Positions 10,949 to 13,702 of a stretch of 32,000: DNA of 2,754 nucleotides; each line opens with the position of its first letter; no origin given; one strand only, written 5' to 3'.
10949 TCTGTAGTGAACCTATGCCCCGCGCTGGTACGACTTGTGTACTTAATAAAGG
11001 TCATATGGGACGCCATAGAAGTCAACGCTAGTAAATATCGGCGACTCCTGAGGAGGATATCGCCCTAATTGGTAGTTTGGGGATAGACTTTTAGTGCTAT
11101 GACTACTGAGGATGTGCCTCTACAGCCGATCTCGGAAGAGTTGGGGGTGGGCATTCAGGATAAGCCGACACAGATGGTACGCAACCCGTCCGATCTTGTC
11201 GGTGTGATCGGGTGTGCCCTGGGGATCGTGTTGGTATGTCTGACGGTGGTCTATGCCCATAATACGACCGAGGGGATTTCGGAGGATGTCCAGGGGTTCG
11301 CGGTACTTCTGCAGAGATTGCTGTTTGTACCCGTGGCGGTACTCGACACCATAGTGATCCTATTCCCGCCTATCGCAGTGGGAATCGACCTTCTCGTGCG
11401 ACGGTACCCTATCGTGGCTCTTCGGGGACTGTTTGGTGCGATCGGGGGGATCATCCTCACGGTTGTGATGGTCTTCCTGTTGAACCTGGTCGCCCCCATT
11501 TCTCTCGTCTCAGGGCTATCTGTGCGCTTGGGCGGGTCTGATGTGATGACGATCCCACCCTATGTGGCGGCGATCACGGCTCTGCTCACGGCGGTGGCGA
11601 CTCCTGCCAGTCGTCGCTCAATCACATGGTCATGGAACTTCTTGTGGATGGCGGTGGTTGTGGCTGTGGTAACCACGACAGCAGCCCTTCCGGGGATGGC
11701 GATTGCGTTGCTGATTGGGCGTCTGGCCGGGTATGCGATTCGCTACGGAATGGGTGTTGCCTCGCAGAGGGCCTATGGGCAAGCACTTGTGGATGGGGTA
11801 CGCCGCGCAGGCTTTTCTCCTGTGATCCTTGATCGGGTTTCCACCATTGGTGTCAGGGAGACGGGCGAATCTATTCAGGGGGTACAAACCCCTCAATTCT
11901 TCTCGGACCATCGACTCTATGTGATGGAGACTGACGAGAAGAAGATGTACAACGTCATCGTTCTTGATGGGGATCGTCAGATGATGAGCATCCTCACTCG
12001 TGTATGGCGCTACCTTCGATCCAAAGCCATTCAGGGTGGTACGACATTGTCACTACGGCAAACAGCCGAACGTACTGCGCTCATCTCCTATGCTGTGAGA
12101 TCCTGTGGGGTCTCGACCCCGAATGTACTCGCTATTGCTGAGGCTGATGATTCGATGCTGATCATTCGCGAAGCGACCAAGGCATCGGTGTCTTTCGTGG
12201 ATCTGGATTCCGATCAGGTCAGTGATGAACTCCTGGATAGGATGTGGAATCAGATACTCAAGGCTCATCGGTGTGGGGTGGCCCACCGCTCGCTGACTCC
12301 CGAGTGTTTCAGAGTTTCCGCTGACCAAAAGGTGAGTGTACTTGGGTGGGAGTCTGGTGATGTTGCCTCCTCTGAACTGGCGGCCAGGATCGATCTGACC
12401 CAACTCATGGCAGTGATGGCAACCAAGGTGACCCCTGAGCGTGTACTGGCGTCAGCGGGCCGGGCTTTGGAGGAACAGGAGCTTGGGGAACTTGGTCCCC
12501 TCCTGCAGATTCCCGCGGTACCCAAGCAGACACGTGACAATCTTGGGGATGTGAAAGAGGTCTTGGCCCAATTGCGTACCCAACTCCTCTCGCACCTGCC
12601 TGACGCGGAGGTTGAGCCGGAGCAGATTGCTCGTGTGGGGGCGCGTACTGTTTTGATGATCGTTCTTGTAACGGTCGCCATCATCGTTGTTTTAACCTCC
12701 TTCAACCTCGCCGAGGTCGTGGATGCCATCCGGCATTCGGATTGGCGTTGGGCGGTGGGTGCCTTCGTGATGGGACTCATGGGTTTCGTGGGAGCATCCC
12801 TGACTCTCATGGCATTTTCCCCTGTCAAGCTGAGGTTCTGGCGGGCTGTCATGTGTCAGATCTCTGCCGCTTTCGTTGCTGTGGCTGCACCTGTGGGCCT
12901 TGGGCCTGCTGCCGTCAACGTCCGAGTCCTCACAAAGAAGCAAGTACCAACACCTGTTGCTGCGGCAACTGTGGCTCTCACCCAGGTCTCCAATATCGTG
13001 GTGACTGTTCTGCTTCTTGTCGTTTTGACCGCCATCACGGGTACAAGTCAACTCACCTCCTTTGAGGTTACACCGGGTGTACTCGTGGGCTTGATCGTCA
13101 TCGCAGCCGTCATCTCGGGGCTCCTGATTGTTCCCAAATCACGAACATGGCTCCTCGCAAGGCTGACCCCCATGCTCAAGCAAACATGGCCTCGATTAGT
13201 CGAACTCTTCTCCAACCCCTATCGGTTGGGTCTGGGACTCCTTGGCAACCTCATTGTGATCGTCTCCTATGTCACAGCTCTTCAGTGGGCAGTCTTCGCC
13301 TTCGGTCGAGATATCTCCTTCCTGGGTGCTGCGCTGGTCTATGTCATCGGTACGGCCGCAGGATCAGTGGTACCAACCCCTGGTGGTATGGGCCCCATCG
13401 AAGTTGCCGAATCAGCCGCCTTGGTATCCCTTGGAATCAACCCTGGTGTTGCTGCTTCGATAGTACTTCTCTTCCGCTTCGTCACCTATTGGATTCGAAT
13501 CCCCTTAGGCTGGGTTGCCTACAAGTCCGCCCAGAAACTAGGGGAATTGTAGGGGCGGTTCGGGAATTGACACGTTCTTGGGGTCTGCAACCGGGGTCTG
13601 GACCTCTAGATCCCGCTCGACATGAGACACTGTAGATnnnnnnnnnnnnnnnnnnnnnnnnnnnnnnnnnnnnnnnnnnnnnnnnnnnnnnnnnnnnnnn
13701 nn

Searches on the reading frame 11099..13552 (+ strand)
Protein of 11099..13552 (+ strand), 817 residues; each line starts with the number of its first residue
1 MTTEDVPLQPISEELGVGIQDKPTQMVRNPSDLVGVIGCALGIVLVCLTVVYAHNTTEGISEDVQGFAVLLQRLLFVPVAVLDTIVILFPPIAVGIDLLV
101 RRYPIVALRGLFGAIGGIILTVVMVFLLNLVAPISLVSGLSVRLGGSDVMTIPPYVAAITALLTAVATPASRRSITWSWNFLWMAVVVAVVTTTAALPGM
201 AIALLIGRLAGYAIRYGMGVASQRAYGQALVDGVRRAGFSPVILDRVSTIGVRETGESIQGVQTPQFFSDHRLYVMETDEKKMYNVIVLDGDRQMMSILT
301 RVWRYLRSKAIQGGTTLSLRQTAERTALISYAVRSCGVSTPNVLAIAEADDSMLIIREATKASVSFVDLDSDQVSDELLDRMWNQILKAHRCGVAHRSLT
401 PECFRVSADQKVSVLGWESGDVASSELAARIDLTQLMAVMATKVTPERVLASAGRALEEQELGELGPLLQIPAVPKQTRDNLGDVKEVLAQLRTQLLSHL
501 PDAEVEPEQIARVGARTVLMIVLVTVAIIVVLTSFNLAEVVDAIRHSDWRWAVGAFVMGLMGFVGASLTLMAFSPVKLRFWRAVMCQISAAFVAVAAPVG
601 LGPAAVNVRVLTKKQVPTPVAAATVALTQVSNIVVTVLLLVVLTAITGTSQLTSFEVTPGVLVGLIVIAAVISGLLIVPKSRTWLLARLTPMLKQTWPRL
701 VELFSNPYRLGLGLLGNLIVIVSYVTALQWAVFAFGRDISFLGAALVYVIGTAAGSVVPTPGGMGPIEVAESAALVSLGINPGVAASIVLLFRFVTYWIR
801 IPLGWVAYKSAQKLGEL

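Call 76: search_protein_families(library=pfam, proteins=[window:11099-13552:+], max_evalue=0.0001)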
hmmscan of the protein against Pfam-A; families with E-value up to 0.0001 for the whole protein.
window:11099-13552:+ (817 aa): 1 family
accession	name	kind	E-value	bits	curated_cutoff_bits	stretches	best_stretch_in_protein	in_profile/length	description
PF03706.18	LPG_synthase_TM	-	2.1e-29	103.4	33.4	1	520-804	4-302/302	Lysylphosphatidylglycerol synthase TM region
